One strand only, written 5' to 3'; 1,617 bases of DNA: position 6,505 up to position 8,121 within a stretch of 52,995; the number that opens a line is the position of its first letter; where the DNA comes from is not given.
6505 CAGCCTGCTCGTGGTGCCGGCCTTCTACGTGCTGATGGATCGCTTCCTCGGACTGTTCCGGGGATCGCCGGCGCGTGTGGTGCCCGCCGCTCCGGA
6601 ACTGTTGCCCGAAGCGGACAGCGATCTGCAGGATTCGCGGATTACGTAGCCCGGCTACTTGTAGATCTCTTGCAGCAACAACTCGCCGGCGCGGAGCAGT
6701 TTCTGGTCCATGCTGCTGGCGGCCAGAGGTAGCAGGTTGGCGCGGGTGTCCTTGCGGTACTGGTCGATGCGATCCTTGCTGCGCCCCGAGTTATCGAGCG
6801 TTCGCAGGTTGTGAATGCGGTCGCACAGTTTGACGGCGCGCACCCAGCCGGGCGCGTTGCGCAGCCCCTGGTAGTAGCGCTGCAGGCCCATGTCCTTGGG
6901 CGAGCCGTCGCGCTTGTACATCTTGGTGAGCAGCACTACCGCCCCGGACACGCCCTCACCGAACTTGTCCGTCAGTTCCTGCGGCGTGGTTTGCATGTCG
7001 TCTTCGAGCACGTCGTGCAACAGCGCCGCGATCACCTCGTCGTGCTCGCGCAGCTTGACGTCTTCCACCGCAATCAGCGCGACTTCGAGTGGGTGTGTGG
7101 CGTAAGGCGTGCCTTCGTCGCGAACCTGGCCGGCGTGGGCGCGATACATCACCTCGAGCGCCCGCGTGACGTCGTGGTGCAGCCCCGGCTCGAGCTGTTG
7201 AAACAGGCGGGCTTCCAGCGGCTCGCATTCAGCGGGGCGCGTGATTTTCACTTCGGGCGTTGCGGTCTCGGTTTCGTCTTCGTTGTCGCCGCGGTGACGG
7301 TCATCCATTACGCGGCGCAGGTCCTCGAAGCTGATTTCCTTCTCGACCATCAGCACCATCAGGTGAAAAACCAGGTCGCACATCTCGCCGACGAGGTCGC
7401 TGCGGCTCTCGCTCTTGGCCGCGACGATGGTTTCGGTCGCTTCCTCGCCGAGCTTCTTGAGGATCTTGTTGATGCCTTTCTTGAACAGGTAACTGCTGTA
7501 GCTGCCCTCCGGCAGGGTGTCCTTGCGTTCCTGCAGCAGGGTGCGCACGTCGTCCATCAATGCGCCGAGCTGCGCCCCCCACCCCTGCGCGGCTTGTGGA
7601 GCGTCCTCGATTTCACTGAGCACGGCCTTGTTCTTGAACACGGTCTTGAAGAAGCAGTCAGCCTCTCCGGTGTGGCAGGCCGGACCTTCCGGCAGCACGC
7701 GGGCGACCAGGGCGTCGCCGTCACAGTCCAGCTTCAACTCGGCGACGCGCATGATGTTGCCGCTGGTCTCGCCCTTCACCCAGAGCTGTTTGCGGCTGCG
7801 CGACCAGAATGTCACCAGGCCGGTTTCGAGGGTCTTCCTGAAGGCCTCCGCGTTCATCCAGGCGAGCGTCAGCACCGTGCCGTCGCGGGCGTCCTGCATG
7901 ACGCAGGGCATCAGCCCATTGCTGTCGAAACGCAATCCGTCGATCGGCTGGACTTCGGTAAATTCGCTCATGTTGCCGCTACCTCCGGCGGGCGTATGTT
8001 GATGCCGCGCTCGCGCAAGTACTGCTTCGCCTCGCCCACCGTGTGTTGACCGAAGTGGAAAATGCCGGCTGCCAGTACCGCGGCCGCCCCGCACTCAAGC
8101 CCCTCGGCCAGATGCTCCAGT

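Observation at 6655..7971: HisI-HisE fused to a SpoT/Mesh1-type HD (small alarmone hydrolase-like) domain at the end of the his operon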

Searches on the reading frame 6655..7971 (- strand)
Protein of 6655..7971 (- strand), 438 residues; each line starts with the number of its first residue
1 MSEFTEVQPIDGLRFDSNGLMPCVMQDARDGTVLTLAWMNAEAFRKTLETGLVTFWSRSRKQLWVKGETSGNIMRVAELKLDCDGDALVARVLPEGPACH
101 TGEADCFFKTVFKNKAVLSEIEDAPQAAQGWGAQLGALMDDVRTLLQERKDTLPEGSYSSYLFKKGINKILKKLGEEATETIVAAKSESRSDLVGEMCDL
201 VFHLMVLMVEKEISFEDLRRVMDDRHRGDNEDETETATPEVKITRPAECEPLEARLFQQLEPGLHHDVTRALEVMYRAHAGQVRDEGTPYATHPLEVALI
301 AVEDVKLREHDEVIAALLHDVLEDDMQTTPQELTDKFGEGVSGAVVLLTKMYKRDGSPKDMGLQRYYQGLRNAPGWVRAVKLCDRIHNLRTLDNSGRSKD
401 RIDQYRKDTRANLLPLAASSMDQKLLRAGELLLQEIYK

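Call 7: search_protein_families(library=pfam, proteins=[window:6655-7971:-], max_evalue=0.01)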
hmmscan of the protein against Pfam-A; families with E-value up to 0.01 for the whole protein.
window:6655-7971:- (438 aa): 4 families
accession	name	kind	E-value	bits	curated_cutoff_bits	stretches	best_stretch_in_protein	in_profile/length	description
PF01502.23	PRA-CH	-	3.9e-32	110.3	27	1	36-108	2-74/74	Phosphoribosyl-AMP cyclohydrolase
PF01503.22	PRA-PH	-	1.9e-19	70.3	21.3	1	141-226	3-86/86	Phosphoribosyl-ATP pyrophosphohydrolase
PF13328.12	HD_4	-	1.2e-16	61.2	27.2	1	271-401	1-137/156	HD domain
PF01966.28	HD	-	0.00096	19.9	22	1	290-339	1-54/116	HD domain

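Call 8: find_homologous_proteins(query=window:6655-7971:-, max_evalue=0.00001)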
Query window:6655-7971:- (438 aa): 4017 proteins with E <= 0.00001 among 8000 candidates; the best 120 are listed.
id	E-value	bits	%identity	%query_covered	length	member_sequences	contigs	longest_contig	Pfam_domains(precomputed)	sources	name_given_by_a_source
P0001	6.3e-293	989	100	100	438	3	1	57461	PF01502.24,PF13328.13,PF01503.23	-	-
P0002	3.4e-262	888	88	100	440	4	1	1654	PF01502.24,PF13328.13,PF01503.23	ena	-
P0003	4.3e-254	861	86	100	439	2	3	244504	PF01502.24,PF13328.13,PF01503.23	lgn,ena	-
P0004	7.5e-233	791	79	100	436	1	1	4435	PF01502.24,PF13328.13,PF01503.23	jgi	jgi:phosphoribosyl-ATP pyrophosphohydrolase/phosphoribosyl-AMP cyclohydrolase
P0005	3.4e-232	789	78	100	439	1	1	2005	PF01502.24,PF13328.13,PF01503.23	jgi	jgi:phosphoribosyl-ATP pyrophosphohydrolase/phosphoribosyl-AMP cyclohydrolase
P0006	7.5e-232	788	79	100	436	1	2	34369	PF01502.24,PF13328.13,PF01503.23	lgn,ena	-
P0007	3.8e-231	785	78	100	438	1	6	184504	PF01502.24,PF13328.13,PF01503.23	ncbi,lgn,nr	ncbi:MAG: bifunctional phosphoribosyl-AMP cyclohydrolase/phosphoribosyl-ATP diphosphatase HisIE [Pla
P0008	1.0e-230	784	78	100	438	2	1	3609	PF01502.24,PF13328.13,PF01503.23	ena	-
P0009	2.0e-230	783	78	100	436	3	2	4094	PF01502.24,PF13328.13,PF01503.23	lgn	-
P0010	2.5e-230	783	77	100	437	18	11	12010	PF01502.24,PF13328.13,PF01503.23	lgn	-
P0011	1.6e-229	780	78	100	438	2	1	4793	PF01502.24,PF13328.13,PF01503.23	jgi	jgi:phosphoribosyl-ATP pyrophosphohydrolase/phosphoribosyl-AMP cyclohydrolase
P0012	2.4e-229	779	77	100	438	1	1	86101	PF01502.24,PF13328.13,PF01503.23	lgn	-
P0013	3.1e-229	779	78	100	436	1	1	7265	PF01502.24,PF13328.13,PF01503.23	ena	-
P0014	3.2e-229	779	78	100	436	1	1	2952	PF01502.24,PF13328.13,PF01503.23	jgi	jgi:phosphoribosyl-ATP pyrophosphohydrolase/phosphoribosyl-AMP cyclohydrolase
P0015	3.3e-229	779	77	100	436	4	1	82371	PF01502.24,PF13328.13,PF01503.23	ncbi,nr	ncbi:MAG: bifunctional phosphoribosyl-AMP cyclohydrolase/phosphoribosyl-ATP diphosphatase HisIE [Pla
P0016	2.2e-227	773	77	100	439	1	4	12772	PF01502.24,PF13328.13,PF01503.23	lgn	-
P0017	3.0e-226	769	77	100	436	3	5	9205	PF01502.24,PF13328.13,PF01503.23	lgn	-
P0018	1.1e-221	754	76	100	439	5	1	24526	PF01502.24,PF13328.13,PF01503.23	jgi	jgi:phosphoribosyl-ATP pyrophosphohydrolase/phosphoribosyl-AMP cyclohydrolase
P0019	9.3e-219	745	76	100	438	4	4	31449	PF01502.24,PF13328.13,PF01503.23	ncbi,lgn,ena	-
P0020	1.1e-209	715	72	100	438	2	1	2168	PF01502.24,PF03819.23,PF13328.13,PF01503.23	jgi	-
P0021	8.3e-208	709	72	100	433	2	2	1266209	PF01502.24,PF13328.13,PF01503.23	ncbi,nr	ncbi:MAG: bifunctional phosphoribosyl-AMP cyclohydrolase/phosphoribosyl-ATP diphosphatase HisIE [Pla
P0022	3.4e-206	703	72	100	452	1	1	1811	PF01502.24,PF13328.13,PF01503.23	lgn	-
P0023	9.9e-205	698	70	100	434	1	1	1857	PF01502.24,PF13328.13,PF01503.23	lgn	-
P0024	1.0e-204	698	70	100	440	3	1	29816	PF01502.24,PF13328.13,PF01503.23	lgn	-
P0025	2.5e-202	690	68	100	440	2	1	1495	PF01502.24,PF13328.13,PF01503.23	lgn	-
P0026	2.2e-201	687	69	100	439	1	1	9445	PF01502.24,PF13328.13,PF01503.23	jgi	jgi:phosphoribosyl-AMP cyclohydrolase / phosphoribosyl-ATP pyrophosphohydrolase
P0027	2.2e-197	674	68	100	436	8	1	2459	PF01502.24,PF13328.13,PF01503.23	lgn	-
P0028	1.7e-194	665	66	100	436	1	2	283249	PF01502.24,PF13328.13,PF01503.23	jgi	jgi:phosphoribosyl-ATP pyrophosphohydrolase/phosphoribosyl-AMP cyclohydrolase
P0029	1.3e-187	642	64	100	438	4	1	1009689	PF01502.24,PF13328.13,PF01503.23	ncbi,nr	ncbi:MAG: bifunctional phosphoribosyl-AMP cyclohydrolase/phosphoribosyl-ATP diphosphatase HisIE [Pla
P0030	3.7e-186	637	64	100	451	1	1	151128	PF01502.24,PF13328.13,PF01503.23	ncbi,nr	ncbi:MAG: bifunctional phosphoribosyl-AMP cyclohydrolase/phosphoribosyl-ATP diphosphatase HisIE [Pla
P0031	4.2e-184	630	62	100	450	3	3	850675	PF01502.24,PF13328.13,PF01503.23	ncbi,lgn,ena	-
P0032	1.8e-183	628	64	95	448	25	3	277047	PF01502.24,PF13328.13,PF01503.23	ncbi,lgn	-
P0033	1.2e-182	626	62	100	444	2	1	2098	PF01502.24,PF13328.13,PF01503.23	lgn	-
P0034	1.7e-182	625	62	100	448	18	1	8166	PF01502.24,PF13328.13,PF01503.23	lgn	-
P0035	1.0e-180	619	62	98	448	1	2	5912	PF01502.24,PF13328.13,PF01503.23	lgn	-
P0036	7.3e-179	613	62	98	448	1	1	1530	PF01502.24,PF13328.13,PF01503.23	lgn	-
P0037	2.6e-177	608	64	99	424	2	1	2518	PF01502.24,PF13328.13,PF01503.23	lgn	-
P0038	9.1e-163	560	63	94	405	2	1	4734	PF01502.24,PF13328.13,PF01503.23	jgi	jgi:phosphoribosyl-ATP pyrophosphohydrolase/phosphoribosyl-AMP cyclohydrolase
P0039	5.0e-159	548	60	97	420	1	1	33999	PF01502.24,PF13328.13,PF01966.29,PF01503.23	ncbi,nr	ncbi:bifunctional phosphoribosyl-AMP cyclohydrolase/phosphoribosyl-ATP diphosphatase HisIE [Planctom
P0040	6.6e-74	267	46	42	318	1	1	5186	PF01502.24,PF01503.23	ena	-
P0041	9.9e-74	267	42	53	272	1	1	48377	PF01502.24,PF01503.23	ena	-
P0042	9.1e-72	260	44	42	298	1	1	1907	PF01502.24,PF01503.23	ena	-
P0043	1.9e-64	236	52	49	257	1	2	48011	PF01502.24,PF01503.23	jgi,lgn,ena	-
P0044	6.4e-64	235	50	48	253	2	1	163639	PF01502.24,PF01503.23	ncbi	-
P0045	7.2e-64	234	49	48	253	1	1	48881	PF01502.24,PF01503.23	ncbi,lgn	-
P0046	7.8e-64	234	49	49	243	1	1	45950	PF01502.24,PF01503.23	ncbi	-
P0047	2.9e-63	232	49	50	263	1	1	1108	PF01502.24,PF01503.23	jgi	jgi:phosphoribosyl-AMP cyclohydrolase / phosphoribosyl-ATP pyrophosphohydrolase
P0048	4.3e-63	232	50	49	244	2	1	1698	PF01502.24,PF01503.23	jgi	jgi:phosphoribosyl-ATP pyrophosphohydrolase/phosphoribosyl-AMP cyclohydrolase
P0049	5.1e-63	232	51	48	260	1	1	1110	PF01502.24,PF01503.23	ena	-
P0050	1.5e-62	230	52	48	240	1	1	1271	PF01502.24,PF01503.23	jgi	jgi:phosphoribosyl-ATP pyrophosphohydrolase/phosphoribosyl-AMP cyclohydrolase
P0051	2.9e-62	229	49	48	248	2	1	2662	PF01502.24,PF01503.23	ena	-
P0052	3.1e-62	229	47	49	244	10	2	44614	PF01502.24,PF01503.23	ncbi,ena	-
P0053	3.3e-62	229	48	49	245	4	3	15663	PF01502.24,PF01503.23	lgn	-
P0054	3.4e-62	229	49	49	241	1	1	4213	PF01502.24,PF01503.23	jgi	jgi:phosphoribosyl-ATP pyrophosphohydrolase/phosphoribosyl-AMP cyclohydrolase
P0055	3.7e-62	229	49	49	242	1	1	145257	PF01502.24,PF01503.23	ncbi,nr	ncbi:MAG: bifunctional phosphoribosyl-AMP cyclohydrolase/phosphoribosyl-ATP diphosphatase HisIE [Bla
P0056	4.3e-62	229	48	49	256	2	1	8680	PF01502.24,PF01503.23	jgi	jgi:phosphoribosyl-ATP pyrophosphohydrolase/phosphoribosyl-AMP cyclohydrolase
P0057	4.7e-62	228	49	51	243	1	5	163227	PF01502.24,PF01503.23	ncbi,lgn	-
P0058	6.2e-62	228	49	49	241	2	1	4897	PF01502.24,PF01503.23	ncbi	-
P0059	6.7e-62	228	51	48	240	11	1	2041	PF01502.24,PF01503.23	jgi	jgi:phosphoribosyl-ATP pyrophosphohydrolase/phosphoribosyl-AMP cyclohydrolase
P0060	9.3e-62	227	50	48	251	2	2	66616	PF01502.24,PF01503.23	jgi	-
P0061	1.2e-61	227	49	51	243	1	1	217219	PF01502.24,PF01503.23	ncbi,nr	ncbi:MAG: bifunctional phosphoribosyl-AMP cyclohydrolase/phosphoribosyl-ATP diphosphatase HisIE [Aci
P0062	2.5e-61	226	47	49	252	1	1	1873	PF01502.24,PF01503.23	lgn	-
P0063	4.7e-61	225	47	51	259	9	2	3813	PF01502.24,PF01503.23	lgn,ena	-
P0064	5.9e-61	225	48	51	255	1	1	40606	PF01502.24,PF01503.23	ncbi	-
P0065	6.4e-61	225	46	49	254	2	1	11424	PF01502.24,PF01503.23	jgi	-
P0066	8.7e-61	224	48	49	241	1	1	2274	PF01502.24,PF01503.23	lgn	-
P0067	1.4e-60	224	49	49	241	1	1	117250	PF01502.24,PF01503.23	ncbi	ncbi:MAG: bifunctional phosphoribosyl-AMP cyclohydrolase/phosphoribosyl-ATP diphosphatase HisIE [Bla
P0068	1.4e-60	223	48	48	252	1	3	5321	PF01502.24,PF01503.23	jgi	jgi:phosphoribosyl-AMP cyclohydrolase / phosphoribosyl-ATP pyrophosphohydrolase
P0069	1.5e-60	223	48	48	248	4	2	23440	PF01502.24,PF01503.23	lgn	-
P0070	1.5e-60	223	52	48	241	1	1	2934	PF01502.24,PF01503.23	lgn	-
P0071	1.8e-60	223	50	49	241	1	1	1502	PF01502.24,PF01503.23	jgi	jgi:phosphoribosyl-AMP cyclohydrolase / phosphoribosyl-ATP pyrophosphohydrolase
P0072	1.8e-60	223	51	48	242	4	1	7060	PF01502.24,PF01503.23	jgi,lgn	jgi:phosphoribosyl-ATP pyrophosphohydrolase/phosphoribosyl-AMP cyclohydrolase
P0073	2.0e-60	223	49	49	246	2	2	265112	PF01502.24,PF01503.23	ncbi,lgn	-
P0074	2.0e-60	223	49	49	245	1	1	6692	PF01502.24,PF01503.23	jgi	jgi:phosphoribosyl-ATP pyrophosphohydrolase/phosphoribosyl-AMP cyclohydrolase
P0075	2.1e-60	223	48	48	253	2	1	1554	PF01502.24,PF01503.23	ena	-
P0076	2.5e-60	223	49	49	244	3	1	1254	PF01502.24,PF01503.23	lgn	-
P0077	2.8e-60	223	48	49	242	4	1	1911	PF01502.24,PF01503.23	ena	-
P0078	2.9e-60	222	47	49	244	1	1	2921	PF01502.24,PF01503.23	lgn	-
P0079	4.1e-60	222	48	49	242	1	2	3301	PF01502.24,PF01503.23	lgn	-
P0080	4.9e-60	222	48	47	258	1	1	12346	PF01502.24,PF01503.23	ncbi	ncbi:MAG: bifunctional phosphoribosyl-AMP cyclohydrolase/phosphoribosyl-ATP diphosphatase HisIE [Bla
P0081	5.0e-60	222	46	49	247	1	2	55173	PF01502.24,PF01503.23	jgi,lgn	jgi:phosphoribosyl-ATP pyrophosphohydrolase/phosphoribosyl-AMP cyclohydrolase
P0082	5.1e-60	222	49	50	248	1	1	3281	PF01502.24,PF01503.23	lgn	-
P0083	7.2e-60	221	48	48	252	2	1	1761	PF01502.24,PF01503.23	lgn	-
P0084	7.7e-60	221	52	48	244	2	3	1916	PF01502.24,PF01503.23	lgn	-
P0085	1.0e-59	221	48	49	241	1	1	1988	PF01502.24,PF01503.23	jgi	jgi:phosphoribosyl-ATP pyrophosphohydrolase/phosphoribosyl-AMP cyclohydrolase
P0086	1.1e-59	221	47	49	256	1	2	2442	PF01502.24,PF01503.23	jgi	jgi:phosphoribosyl-ATP pyrophosphohydrolase/phosphoribosyl-AMP cyclohydrolase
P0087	1.2e-59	221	50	49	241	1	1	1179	PF01502.24,PF01503.23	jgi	jgi:phosphoribosyl-AMP cyclohydrolase / phosphoribosyl-ATP pyrophosphohydrolase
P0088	1.2e-59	220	47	49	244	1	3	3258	PF01502.24,PF01503.23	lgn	-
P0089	1.3e-59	220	49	49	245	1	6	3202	PF01502.24,PF01503.23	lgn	-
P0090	1.3e-59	220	48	49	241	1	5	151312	PF01502.24,PF01503.23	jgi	jgi:phosphoribosyl-ATP pyrophosphohydrolase/phosphoribosyl-AMP cyclohydrolase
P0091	1.3e-59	220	48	49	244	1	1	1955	PF01502.24,PF01503.23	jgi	jgi:phosphoribosyl-ATP pyrophosphohydrolase/phosphoribosyl-AMP cyclohydrolase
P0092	1.4e-59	220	48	48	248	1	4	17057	PF01502.24,PF01503.23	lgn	-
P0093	1.5e-59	220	49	49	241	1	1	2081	PF01502.24,PF01503.23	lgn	-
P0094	1.6e-59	220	44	50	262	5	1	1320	PF01502.24,PF01503.23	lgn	-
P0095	1.7e-59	220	47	49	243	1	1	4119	PF01502.24,PF01503.23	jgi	jgi:phosphoribosyl-ATP pyrophosphohydrolase/phosphoribosyl-AMP cyclohydrolase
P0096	2.0e-59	220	47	52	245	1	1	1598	PF01502.24,PF01503.23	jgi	jgi:phosphoribosyl-ATP pyrophosphohydrolase/phosphoribosyl-AMP cyclohydrolase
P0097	2.0e-59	220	47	49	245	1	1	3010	PF01502.24,PF01503.23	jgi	jgi:phosphoribosyl-ATP pyrophosphohydrolase/phosphoribosyl-AMP cyclohydrolase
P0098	2.0e-59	220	48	48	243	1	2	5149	PF01502.24,PF01503.23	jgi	jgi:phosphoribosyl-ATP pyrophosphohydrolase/phosphoribosyl-AMP cyclohydrolase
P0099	2.0e-59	220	47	51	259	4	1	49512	PF01502.24,PF01503.23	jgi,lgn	jgi:phosphoribosyl-ATP pyrophosphohydrolase/phosphoribosyl-AMP cyclohydrolase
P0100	2.0e-59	220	49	49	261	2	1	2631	PF01502.24,PF01503.23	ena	-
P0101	2.1e-59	220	50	48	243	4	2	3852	PF01502.24,PF01503.23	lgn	-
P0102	2.1e-59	220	46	49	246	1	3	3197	PF01502.24,PF01503.23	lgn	-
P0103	2.4e-59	219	48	49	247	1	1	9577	PF01502.24,PF01503.23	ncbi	-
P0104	2.9e-59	219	51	48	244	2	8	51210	PF01502.24,PF01503.23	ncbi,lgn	-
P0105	2.9e-59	219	45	49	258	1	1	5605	PF01502.24,PF01503.23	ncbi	ncbi:MAG: phosphoribosyl-AMP cyclohydrolase [Blastocatellia bacterium]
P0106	3.0e-59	219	48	49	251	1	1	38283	PF01502.24,PF01503.23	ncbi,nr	ncbi:MAG: bifunctional phosphoribosyl-AMP cyclohydrolase/phosphoribosyl-ATP diphosphatase HisIE [Bla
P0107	3.2e-59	219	47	49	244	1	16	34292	PF01502.24,PF01503.23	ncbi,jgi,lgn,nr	ncbi:MAG TPA: bifunctional phosphoribosyl-AMP cyclohydrolase/phosphoribosyl-ATP diphosphatase HisIE 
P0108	3.2e-59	219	47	49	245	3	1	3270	PF01502.24,PF01503.23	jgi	jgi:phosphoribosyl-ATP pyrophosphohydrolase/phosphoribosyl-AMP cyclohydrolase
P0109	3.4e-59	219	48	49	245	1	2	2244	PF01502.24,PF01503.23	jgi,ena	-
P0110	3.6e-59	219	47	49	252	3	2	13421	PF01502.24,PF01503.23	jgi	jgi:phosphoribosyl-ATP pyrophosphohydrolase/phosphoribosyl-AMP cyclohydrolase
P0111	4.0e-59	219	49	49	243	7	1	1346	PF01502.24,PF01503.23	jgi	-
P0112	4.3e-59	219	49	49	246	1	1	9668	PF01502.24,PF01503.23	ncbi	ncbi:MAG: bifunctional phosphoribosyl-AMP cyclohydrolase/phosphoribosyl-ATP diphosphatase HisIE [Bla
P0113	4.6e-59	219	47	49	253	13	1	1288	PF01502.24,PF01503.23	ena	-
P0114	4.8e-59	218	45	49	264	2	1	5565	PF01502.24,PF01503.23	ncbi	-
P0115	6.0e-59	218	51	46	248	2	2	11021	PF01502.24,PF01503.23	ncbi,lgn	-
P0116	6.3e-59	218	49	49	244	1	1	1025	PF01502.24,PF01503.23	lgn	-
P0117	8.1e-59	218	47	49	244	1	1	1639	PF01502.24,PF01503.23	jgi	-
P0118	8.6e-59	218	45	53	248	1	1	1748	PF01502.24,PF01503.23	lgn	-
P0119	9.4e-59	217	48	48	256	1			PF01502.24,PF01503.23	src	-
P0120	9.6e-59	217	46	49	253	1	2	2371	PF01502.24,PF01503.23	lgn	-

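Call 12: search_protein_families(library=ncbifam, proteins=[window:6655-7971:-], max_evalue=0.01)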
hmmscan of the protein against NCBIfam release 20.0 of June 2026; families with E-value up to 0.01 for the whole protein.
window:6655-7971:- (438 aa): 8 families
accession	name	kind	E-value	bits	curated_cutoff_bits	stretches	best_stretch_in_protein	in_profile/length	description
NF002747.0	PRK02759.1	equivalog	2.5e-71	239.6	187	1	8-227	5-206/208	bifunctional phosphoribosyl-AMP cyclohydrolase/phosphoribosyl-ATP diphosphatase HisIE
NF000768.0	PRK00051.1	equivalog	9.7e-42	141.6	126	1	10-113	13-116/131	phosphoribosyl-AMP cyclohydrolase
TIGR03188.1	histidine_hisI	equivalog_domain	3.1e-27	94.6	42.7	1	140-220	2-82/84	phosphoribosyl-ATP diphosphatase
NF001611.0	PRK00400.1-3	equivalog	4.8e-23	81.3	99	1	139-225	7-93/108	phosphoribosyl-ATP diphosphatase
NF001613.0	PRK00400.1-5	equivalog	2e-22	79.2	120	1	139-226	6-93/107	phosphoribosyl-ATP diphosphatase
TIGR00691.1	spoT_relA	subfamily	1.3e-21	76.6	499.2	1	271-417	1-145/687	RelA/SpoT family protein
NF008303.0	PRK11092.1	equivalog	5.4e-17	61.2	947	1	266-400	21-155/702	bifunctional GTP diphosphokinase/guanosine-3',5'-bis pyrophosphate 3'-pyrophosphohydrolase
NF001610.0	PRK00400.1-1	equivalog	1.8e-12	47.3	104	1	140-220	11-91/93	phosphoribosyl-ATP diphosphatase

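Call 18: find_encoding_contigs(protein=P0039, flank=10000, max_places=2)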
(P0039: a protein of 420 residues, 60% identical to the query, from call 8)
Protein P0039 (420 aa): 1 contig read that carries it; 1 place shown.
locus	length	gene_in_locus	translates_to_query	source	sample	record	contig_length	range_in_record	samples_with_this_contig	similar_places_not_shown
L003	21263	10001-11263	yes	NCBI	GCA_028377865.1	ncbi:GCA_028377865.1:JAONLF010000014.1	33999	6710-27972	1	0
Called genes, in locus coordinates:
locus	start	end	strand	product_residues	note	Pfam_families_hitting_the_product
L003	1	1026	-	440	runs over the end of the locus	-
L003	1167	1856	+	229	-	PF00005:ABC_tran, PF13304:AAA_21 (faint)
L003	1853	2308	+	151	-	PF13442:Cytochrome_CBB3 (weak), PF00034:Cytochrom_C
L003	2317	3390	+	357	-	PF13393:tRNA-synt_His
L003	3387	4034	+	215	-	PF01634:HisG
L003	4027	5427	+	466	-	PF00815:Histidinol_dh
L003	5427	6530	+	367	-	PF00155:Aminotran_1_2, PF04864:Alliinase_C (weak)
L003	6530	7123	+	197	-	PF00475:IGPD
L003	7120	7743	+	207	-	PF00117:GATase, PF07685:GATase_3 (weak)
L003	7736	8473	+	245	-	PF00977:His_biosynth, PF01207:Dus (faint), PF05690:ThiG (faint), PF04131:NanE (faint)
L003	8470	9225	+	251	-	PF00977:His_biosynth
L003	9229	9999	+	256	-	PF00977:His_biosynth, PF00478:IMPDH (faint), PF01207:Dus (faint), PF02581:TMP-TENI (faint), PF03060:NMO (faint), PF05690:ThiG (faint)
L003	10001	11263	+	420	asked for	PF01502:PRA-CH, PF01503:PRA-PH, PF13328:HD_4, PF01966:HD (weak)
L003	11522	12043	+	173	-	PF01467:CTP_transf_like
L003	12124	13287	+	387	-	PF08442:ATP-grasp_2, PF13549:ATP-grasp_5, PF24948:Citrate_synth_N, PF00549:Ligase_CoA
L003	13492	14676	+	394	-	PF00155:Aminotran_1_2, PF01212:Beta_elim_lyase (weak)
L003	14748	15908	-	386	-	PF00890:FAD_binding_2 (weak), PF01266:DAO, PF03486:HI0933_like (faint), PF07992:Pyr_redox_2 (faint), PF13450:NAD_binding_8 (faint), PF13454:NAD_binding_9 (faint), PF13738:Pyr_redox_3 (faint)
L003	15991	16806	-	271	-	PF02811:PHP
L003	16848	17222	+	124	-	PF02537:CRCB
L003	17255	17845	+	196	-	-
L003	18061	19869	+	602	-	PF00575:S1 (weak), PF13509:S1_2 (faint), PF00575:S1, PF21710:Spt6_S1 (faint), PF00575:S1, PF23459:S1_RRP5 (weak)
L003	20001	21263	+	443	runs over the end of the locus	-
